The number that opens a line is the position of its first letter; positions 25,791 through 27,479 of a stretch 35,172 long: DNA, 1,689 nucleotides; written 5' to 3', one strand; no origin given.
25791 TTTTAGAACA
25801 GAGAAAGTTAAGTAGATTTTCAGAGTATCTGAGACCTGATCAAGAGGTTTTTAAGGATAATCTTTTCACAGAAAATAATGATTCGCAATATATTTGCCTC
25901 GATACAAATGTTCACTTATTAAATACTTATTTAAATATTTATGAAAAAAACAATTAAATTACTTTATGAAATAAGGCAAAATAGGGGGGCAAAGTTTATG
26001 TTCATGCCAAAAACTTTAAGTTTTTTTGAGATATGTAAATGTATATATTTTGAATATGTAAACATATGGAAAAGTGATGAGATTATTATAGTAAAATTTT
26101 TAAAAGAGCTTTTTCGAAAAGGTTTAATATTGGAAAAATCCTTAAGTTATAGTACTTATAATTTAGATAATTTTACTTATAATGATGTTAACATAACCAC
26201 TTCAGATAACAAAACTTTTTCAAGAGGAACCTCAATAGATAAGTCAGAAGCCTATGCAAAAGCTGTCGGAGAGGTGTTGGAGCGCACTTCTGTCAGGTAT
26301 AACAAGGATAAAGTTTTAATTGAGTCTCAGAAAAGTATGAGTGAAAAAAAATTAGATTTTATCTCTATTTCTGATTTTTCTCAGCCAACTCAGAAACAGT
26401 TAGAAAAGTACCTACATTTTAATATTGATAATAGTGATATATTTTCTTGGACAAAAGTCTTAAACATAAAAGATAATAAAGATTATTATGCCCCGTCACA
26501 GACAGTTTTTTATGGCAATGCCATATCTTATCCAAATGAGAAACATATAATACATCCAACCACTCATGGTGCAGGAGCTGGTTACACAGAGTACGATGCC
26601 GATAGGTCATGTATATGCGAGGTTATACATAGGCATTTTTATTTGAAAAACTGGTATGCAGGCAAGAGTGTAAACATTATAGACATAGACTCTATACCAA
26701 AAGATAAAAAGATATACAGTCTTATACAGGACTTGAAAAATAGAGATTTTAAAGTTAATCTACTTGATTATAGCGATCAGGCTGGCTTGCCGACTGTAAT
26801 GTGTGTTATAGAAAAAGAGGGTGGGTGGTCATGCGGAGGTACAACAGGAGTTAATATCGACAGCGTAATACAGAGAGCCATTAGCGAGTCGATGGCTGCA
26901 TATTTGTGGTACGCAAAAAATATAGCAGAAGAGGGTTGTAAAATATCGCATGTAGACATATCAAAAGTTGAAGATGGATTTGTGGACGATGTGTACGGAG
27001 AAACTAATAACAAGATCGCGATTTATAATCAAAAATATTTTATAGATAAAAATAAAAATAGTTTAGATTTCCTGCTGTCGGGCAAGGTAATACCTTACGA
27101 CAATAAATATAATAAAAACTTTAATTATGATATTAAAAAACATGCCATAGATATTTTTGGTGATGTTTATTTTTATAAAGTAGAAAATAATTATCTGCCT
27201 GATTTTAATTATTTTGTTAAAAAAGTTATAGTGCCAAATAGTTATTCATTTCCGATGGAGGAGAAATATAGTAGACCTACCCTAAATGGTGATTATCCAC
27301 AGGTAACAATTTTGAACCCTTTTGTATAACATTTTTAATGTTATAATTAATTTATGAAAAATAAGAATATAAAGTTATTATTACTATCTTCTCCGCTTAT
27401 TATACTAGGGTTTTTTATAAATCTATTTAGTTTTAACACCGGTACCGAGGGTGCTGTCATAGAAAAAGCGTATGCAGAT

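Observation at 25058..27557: YcaO-domain enzyme followed by a 67-aa ORF with a Gly/Cys/Ser-rich tail: candidate atypical azol(in)e or thioamide RiPP locus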

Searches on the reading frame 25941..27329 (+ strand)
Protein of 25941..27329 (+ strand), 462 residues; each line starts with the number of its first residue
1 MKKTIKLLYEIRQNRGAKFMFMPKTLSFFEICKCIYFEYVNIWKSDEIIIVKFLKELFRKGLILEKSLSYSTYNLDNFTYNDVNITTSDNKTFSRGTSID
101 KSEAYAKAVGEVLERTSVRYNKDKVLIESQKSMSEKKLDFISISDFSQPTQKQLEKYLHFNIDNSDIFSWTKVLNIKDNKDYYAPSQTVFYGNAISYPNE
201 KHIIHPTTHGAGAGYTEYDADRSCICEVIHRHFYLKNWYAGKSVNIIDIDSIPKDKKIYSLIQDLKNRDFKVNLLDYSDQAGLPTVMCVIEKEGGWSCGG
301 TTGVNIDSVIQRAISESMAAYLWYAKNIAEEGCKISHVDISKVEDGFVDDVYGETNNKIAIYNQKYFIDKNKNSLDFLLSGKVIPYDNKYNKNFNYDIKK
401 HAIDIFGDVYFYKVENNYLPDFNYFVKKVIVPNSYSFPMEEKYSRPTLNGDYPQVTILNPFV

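Call 3: search_protein_families(library=pfam, proteins=[window:25941-27329:+], max_evalue=0.1)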
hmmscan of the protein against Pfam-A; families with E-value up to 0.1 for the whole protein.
window:25941-27329:+ (462 aa): 1 family
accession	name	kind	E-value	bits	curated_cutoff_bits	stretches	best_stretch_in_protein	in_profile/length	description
PF02624.21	YcaO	-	2.5e-31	109.6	25.7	1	96-399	2-289/325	YcaO cyclodehydratase, ATP-ad Mg2+-binding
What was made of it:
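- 25941..27329 (+): Divergent 'type A' YcaO: an N-terminal three-helix plus beta-hairpin domain (residues 1-90) followed by the YcaO domain. PF02624 E=2.5e-31 (call 3).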

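Call 4: search_protein_families(library=ncbifam, proteins=[window:25941-27329:+], max_evalue=0.1)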
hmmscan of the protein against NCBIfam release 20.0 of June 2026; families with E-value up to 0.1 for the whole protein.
window:25941-27329:+ (462 aa): 3 families
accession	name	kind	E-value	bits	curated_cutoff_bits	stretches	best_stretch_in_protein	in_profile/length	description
TIGR03604.1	TOMM_cyclo_SagD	subfamily_domain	4e-28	98.4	219.25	1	96-331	1-239/377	thiazole/oxazole-forming peptide maturase, SagD family component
TIGR00702.1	TIGR00702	domain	3e-11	43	75.65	1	86-316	42-264/377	YcaO-type kinase domain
TIGR03266.1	methan_mark_1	equivalog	6.6e-10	38.5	365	1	100-292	61-235/376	YcaO-related McrA-glycine thioamidation protein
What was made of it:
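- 25941..27329 (+): TIGR03604 scores 98 bits against a cutoff of 219 and covers model positions 1-239 only (call 4).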

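Call 8: find_homologous_proteins(query=window:25941-27329:+, max_evalue=0.00001)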
Query window:25941-27329:+ (462 aa): 17 proteins with E <= 0.00001 among 6489 candidates.
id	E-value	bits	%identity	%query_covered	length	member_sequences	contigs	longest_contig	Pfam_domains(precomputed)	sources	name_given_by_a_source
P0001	0.0e+0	1052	100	100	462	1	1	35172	PF02624.22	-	-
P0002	7.3e-131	455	43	100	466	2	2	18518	PF02624.22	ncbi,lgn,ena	-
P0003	1.2e-129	451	45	100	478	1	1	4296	PF02624.22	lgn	-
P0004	3.4e-126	440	43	99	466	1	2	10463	PF02624.22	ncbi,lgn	-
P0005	6.0e-125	436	45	96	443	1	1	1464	PF02624.22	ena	-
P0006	1.0e-120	422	43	99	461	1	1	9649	PF02624.22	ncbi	-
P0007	2.8e-120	420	42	100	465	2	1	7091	PF02624.22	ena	-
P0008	4.7e-115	403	41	99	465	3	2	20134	PF02624.22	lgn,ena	-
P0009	2.3e-113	398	42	99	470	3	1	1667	PF02624.22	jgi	jgi:thiazole/oxazole-forming peptide maturase SagD family component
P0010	4.0e-112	393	44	88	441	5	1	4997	PF02624.22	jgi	jgi:thiazole/oxazole-forming peptide maturase SagD family component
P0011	1.5e-108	382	40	96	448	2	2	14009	PF02624.22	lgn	-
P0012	3.2e-103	364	39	100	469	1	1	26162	PF02624.22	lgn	-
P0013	1.6e-101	359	41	99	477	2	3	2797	PF02624.22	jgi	jgi:thiazole/oxazole-forming peptide maturase SagD family component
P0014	2.5e-98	348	38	99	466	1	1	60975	PF02624.22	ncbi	-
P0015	1.3e-96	342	37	99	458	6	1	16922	PF02624.22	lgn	-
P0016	3.8e-87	311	36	98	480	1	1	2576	PF02624.22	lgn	-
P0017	6.2e-79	284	35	100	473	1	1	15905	PF02624.22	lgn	-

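Call 9: search_solved_structures(query=window:25941-27329:+, max_evalue=0.01, show_alignments=2)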
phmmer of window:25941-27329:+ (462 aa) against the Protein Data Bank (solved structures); distinct sequences matched with E-value up to 0.01: 1.
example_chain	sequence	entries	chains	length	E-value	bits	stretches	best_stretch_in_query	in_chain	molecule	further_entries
4bs9_A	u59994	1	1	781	0.0014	20.8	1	161-298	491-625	TRUD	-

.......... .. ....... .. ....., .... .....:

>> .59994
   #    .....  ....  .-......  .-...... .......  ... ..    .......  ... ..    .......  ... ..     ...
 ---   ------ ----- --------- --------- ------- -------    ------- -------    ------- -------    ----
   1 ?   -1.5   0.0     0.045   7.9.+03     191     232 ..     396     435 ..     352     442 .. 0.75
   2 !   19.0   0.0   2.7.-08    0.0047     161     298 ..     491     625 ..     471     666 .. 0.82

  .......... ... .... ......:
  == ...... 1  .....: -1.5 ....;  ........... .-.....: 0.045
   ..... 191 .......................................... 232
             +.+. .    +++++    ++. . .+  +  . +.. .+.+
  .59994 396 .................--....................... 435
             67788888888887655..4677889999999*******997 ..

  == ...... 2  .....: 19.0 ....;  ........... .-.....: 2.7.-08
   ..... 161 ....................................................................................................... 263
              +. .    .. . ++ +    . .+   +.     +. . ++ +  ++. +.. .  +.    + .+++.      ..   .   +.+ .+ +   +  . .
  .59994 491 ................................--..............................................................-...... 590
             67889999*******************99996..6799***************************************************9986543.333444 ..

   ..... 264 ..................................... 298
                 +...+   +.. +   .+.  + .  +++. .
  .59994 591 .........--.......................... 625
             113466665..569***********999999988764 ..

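Call 10: find_encoding_contigs(protein=P0014, flank=8000, max_places=2)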
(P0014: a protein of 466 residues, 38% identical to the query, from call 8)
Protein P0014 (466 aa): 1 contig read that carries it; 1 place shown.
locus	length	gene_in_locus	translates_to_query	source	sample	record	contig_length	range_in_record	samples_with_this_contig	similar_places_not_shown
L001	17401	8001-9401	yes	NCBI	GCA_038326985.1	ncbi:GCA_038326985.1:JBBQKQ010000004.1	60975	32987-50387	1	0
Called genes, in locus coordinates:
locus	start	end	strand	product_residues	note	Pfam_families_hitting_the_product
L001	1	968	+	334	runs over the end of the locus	-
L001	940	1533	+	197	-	PF00581:Rhodanese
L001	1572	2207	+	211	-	PF13462:Thioredoxin_4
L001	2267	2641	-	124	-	-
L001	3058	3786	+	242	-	PF00106:adh_short, PF23441:SDR, PF13561:adh_short_C2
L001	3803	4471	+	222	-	PF01128:IspD, PF12804:NTP_transf_3 (weak)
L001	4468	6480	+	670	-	PF04464:Glyphos_transf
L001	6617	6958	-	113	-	-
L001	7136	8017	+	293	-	-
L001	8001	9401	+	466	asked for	PF02624:YcaO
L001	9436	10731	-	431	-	-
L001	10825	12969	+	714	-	PF00009:GTP_EFTU, PF03144:GTP_EFTU_D2, PF22042:EF-G_D2, PF14492:EFG_III, PF16658:RF3_C (faint), PF03764:EFG_IV, PF00679:EFG_C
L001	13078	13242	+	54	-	-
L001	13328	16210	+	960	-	PF03412:Peptidase_C39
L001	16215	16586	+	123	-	-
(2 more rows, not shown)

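Call 11: find_encoding_contigs(protein=P0012, flank=8000, max_places=2)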
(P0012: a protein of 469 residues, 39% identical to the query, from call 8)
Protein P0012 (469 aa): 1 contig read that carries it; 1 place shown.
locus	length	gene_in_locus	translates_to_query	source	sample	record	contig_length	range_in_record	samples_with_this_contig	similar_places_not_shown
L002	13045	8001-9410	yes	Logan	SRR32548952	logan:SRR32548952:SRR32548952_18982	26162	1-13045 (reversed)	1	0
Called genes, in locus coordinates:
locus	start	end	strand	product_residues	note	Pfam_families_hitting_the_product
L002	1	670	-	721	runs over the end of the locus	PF00133:tRNA-synt_1, PF09334:tRNA-synt_1g, PF08264:Anticodon_1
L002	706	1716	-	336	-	PF01820:Dala_Dala_lig_N, PF02222:ATP-grasp, PF02786:CPSase_L_D2, PF07478:Dala_Dala_lig_C, PF13535:ATP-grasp_4 (weak)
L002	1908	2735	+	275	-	PF02353:CMAS (weak), PF13489:Methyltransf_23, PF01209:Ubie_methyltran, PF05175:MTS (weak), PF13649:Methyltransf_25, PF13847:Methyltransf_31, PF08241:Methyltransf_11, PF08242:Methyltransf_12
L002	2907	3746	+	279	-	PF01471:PG_binding_1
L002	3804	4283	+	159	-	PF09997:DUF2238 (weak)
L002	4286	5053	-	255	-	PF13739:PdaC, PF11738:DUF3298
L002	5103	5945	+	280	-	PF13489:Methyltransf_23 (weak), PF13847:Methyltransf_31, PF08241:Methyltransf_11, PF08242:Methyltransf_12 (weak), PF13649:Methyltransf_25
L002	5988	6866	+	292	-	PF00924:MS_channel_2nd, PF21082:MS_channel_3rd (weak)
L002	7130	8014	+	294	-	-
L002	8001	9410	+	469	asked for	PF02624:YcaO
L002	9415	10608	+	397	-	PF02624:YcaO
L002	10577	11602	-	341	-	PF02618:YceG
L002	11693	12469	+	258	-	PF00849:PseudoU_synth_2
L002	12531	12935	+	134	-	PF01245:Ribosomal_L19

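Call 12: find_encoding_contigs(protein=P0002, flank=8000, max_places=2)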
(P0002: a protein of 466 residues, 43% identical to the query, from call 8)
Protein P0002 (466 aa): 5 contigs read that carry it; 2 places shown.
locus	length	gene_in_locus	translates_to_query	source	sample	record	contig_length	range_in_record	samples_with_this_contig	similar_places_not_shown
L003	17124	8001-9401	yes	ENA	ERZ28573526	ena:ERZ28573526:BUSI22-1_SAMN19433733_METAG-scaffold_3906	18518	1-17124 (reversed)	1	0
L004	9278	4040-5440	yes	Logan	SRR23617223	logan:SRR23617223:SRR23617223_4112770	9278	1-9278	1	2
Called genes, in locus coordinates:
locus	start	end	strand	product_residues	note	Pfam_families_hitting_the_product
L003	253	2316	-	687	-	-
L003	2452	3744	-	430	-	-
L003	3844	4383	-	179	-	PF01936:NYN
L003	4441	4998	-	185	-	-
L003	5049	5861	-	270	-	PF12895:ANAPC3 (faint), PF13431:TPR_17 (faint), PF07719:TPR_2 (faint), PF13424:TPR_12 (faint), PF00515:TPR_1 (faint), PF13181:TPR_8 (faint), PF13432:TPR_16 (faint), PF14559:TPR_19 (faint)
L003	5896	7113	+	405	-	-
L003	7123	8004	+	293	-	-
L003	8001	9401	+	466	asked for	PF02624:YcaO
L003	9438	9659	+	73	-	-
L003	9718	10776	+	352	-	-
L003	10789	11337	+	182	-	PF00581:Rhodanese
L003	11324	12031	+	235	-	PF13462:Thioredoxin_4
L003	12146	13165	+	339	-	PF02661:Fic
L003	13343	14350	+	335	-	PF22599:SecDF_P1_head, PF02355:SecD_SecF_C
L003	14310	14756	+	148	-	PF05635:23S_rRNA_IVP, PF22296:bAvd (weak)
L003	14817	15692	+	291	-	PF07549:Sec_GG (weak), PF02355:SecD_SecF_C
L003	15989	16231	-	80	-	-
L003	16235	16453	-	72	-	PF02604:PhdYeFM_antitox (weak)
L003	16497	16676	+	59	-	-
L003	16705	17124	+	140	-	?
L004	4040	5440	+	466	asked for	PF02624:YcaO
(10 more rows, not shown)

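Call 16: find_related_loci(query=A1, collection=genome_contigs, flank=10000)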
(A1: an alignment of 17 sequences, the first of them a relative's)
Query A1 (462 aa) in genome_contigs; peptide patterns used: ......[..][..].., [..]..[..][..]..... (x = any residue, [..] = any of these).
204 stretches matched a pattern; 9 encode a relative of the query (tblastn E <= 1e-3); 9 distinct loci.
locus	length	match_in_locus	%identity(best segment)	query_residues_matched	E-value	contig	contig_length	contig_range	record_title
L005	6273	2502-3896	43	1-461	6e-137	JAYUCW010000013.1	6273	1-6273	MAG: Candidatus Paceibacterota bacterium isolate GFS_7029 GFS_7029_12, whole genome shotgun sequence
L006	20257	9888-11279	42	6-461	3e-134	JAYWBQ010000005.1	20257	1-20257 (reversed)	MAG: Candidatus Paceibacterota bacterium isolate GL93_UP_metabat_156 GL93_UP_metabat_156_4, whole genome shotgun sequenc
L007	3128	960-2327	42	7-461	4e-118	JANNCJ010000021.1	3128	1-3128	MAG: bacterium isolate OTE_78_metabat_195 OTE_78_k141_1803512, whole genome shotgun sequence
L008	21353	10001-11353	38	10-461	3e-109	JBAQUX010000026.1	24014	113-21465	MAG: Minisyncoccia bacterium isolate MFD03283_ilm_asm_bin10 k127_17826, whole genome shotgun sequence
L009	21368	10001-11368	38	5-461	3e-106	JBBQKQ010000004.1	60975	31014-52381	MAG: Candidatus Paceibacteria bacterium isolate Co_metawrap_573 Cmw_573_k141_27696442_length_60975_cov_9.9994, whole gen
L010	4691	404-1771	36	5-461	4e-106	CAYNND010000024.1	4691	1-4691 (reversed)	MAG TPA_asm: uncultured Candidatus Saccharibacteria bacterium isolate SRP170004_co1_174 genome assembly, contig: NODE_30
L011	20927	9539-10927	38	1-461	6e-99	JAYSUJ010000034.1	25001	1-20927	MAG: bacterium isolate GFS_12623 GFS_12623_33, whole genome shotgun sequence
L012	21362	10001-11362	39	6-461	4e-121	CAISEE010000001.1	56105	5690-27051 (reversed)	Candidatus Adlerbacteria bacterium isolate C24_bin-2304 genome assembly, contig: bin-2304:01/56, whole genome shotgun se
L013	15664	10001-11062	23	96-444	1e-21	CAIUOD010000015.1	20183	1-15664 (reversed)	Candidatus Adlerbacteria bacterium isolate MJ-time_bin-4889 genome assembly, contig: bin-4889:15/41, whole genome shotgu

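Call 37: search_protein_families(library=pfam, proteins=[L011:10941-11690:+, L012:14935-15684:+, L013:11157-11882:+, L011:11709-13154:+, L012:13379-14935:+, L013:9602-11152:+, L002:9415-10608:+, L008:13109-14347:+, L003:5896-7113:+], max_evalue=0.01)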
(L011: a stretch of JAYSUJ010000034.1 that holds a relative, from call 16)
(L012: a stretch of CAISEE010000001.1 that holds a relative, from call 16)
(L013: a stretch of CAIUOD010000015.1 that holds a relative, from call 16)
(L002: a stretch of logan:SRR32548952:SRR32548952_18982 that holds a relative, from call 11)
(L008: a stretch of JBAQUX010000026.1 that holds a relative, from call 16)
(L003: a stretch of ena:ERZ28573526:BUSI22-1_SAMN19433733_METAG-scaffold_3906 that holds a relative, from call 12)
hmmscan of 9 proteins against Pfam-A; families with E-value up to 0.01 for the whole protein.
L011:10941-11690:+ (249 aa): 1 family
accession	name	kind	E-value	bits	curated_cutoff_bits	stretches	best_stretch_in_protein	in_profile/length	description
PF00881.29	Nitroreductase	-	5.3e-18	66.2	23.5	1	72-249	1-166/167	Nitroreductase family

L012:14935-15684:+ (249 aa): 2 families
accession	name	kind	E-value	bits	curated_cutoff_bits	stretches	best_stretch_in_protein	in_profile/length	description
PF00881.29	Nitroreductase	-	1.1e-22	81.5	23.5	1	63-245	1-166/167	Nitroreductase family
PF14512.11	TM1586_NiRdase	-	5.5e-05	23.3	27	0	184-223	73-111/215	Putative TM nitroreductase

L013:11157-11882:+ (241 aa): 1 family
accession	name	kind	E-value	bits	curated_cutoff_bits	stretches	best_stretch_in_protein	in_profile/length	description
PF00881.29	Nitroreductase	-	3.5e-17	63.5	23.5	1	63-240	1-166/167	Nitroreductase family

L011:11709-13154:+ (481 aa): 1 family
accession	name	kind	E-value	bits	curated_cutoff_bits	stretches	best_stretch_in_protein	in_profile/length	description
PF02624.21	YcaO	-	2.6e-40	139.2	25.7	1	111-441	13-324/325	YcaO cyclodehydratase, ATP-ad Mg2+-binding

L012:13379-14935:+ (518 aa): 1 family
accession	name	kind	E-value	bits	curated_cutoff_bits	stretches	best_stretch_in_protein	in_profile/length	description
PF02624.21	YcaO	-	2.3e-49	168.9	25.7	1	136-479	1-324/325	YcaO cyclodehydratase, ATP-ad Mg2+-binding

L013:9602-11152:+ (516 aa): 1 family
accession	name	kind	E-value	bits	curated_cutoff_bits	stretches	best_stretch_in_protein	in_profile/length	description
PF02624.21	YcaO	-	5.3e-48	164.4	25.7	1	133-477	1-324/325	YcaO cyclodehydratase, ATP-ad Mg2+-binding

L002:9415-10608:+ (397 aa): 1 family
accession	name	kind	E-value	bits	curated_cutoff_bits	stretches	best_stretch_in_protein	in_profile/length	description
PF02624.21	YcaO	-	8.2e-33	114.5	25.7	1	101-355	76-320/325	YcaO cyclodehydratase, ATP-ad Mg2+-binding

L008:13109-14347:+ (412 aa): 1 family
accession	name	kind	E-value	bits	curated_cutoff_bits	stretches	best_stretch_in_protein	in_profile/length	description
PF02624.21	YcaO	-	2.5e-35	122.8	25.7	1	117-374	74-324/325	YcaO cyclodehydratase, ATP-ad Mg2+-binding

L003:5896-7113:+ (405 aa): 0 families

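Call 38: search_solved_structures(query=A1, max_evalue=0.01, show_alignments=4)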
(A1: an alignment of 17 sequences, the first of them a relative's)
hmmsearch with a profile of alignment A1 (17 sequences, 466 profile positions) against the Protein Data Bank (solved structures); distinct sequences matched with E-value up to 0.01: 6.
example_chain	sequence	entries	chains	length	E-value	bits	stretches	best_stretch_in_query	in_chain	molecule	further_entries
7u58_A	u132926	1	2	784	9.6e-09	37.7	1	106-321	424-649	MusD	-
4bs9_A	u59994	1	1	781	2.6e-07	32.9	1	164-321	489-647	TRUD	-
6pe3_A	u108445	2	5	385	1.2e-05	27.4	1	167-322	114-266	Uncharacterized protein MJ1094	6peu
4v1t_A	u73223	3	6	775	0.00022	23.2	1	164-302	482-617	LYND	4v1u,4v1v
6gos_D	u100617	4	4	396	0.00026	23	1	144-437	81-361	Microcin B17-processing protein McbD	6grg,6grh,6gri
4q84_A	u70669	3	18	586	0.00026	23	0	96-124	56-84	Ribosomal protein S12 methylthiotransferase accessory factor YcaO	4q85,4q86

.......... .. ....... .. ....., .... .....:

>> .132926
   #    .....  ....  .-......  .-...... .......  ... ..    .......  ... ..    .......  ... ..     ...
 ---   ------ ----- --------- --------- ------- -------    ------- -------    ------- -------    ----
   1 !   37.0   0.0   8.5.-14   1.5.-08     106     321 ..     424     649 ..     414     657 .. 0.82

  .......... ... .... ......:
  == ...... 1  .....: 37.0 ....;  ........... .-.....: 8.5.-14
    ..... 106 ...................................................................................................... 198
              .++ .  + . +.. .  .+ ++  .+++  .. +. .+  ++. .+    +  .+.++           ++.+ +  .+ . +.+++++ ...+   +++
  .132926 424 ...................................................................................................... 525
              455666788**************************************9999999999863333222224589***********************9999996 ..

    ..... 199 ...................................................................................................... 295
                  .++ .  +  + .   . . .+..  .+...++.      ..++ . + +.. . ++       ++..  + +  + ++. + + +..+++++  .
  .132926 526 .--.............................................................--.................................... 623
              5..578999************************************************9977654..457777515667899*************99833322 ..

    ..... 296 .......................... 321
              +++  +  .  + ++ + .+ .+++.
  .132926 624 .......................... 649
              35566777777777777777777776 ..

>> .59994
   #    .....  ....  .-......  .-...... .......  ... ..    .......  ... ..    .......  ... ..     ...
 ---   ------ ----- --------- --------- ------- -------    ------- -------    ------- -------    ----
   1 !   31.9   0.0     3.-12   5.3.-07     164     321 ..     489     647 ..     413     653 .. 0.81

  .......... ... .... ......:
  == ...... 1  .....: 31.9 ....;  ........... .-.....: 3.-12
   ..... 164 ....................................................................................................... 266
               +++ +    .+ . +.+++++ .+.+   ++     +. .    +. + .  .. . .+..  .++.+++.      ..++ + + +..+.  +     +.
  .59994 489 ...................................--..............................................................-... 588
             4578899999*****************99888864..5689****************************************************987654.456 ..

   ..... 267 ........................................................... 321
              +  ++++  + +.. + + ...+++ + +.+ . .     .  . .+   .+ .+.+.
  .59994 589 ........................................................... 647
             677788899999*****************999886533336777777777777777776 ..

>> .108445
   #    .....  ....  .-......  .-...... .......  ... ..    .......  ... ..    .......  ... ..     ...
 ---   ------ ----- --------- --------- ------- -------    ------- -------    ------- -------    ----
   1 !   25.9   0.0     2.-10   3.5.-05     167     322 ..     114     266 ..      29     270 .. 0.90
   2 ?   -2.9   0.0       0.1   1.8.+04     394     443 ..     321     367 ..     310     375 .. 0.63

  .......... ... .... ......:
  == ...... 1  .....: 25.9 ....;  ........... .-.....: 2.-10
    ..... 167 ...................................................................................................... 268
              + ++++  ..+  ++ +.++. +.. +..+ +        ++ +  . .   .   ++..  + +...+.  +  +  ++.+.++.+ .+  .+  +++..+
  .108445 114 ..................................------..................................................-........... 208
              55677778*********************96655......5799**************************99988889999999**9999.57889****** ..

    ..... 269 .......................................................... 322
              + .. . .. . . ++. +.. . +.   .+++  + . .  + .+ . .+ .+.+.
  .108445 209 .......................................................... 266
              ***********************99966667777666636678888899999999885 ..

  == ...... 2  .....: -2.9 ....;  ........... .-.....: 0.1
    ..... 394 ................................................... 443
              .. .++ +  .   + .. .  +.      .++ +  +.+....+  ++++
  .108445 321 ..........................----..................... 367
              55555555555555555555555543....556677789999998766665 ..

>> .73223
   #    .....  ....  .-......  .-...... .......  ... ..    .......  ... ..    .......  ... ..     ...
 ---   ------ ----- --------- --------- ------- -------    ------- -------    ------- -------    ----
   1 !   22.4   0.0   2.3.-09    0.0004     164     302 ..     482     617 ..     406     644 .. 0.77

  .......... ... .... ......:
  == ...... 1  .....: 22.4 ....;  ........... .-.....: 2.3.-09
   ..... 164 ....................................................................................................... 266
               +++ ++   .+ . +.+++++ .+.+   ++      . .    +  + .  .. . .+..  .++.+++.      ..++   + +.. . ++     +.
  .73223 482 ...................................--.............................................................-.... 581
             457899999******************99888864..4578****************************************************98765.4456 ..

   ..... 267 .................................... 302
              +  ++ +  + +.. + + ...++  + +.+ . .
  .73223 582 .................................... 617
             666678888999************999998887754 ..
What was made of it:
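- The clade is not close to E. coli YcaO: the PDB profile match is E=2.6e-4 over 29 residues (call 38).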
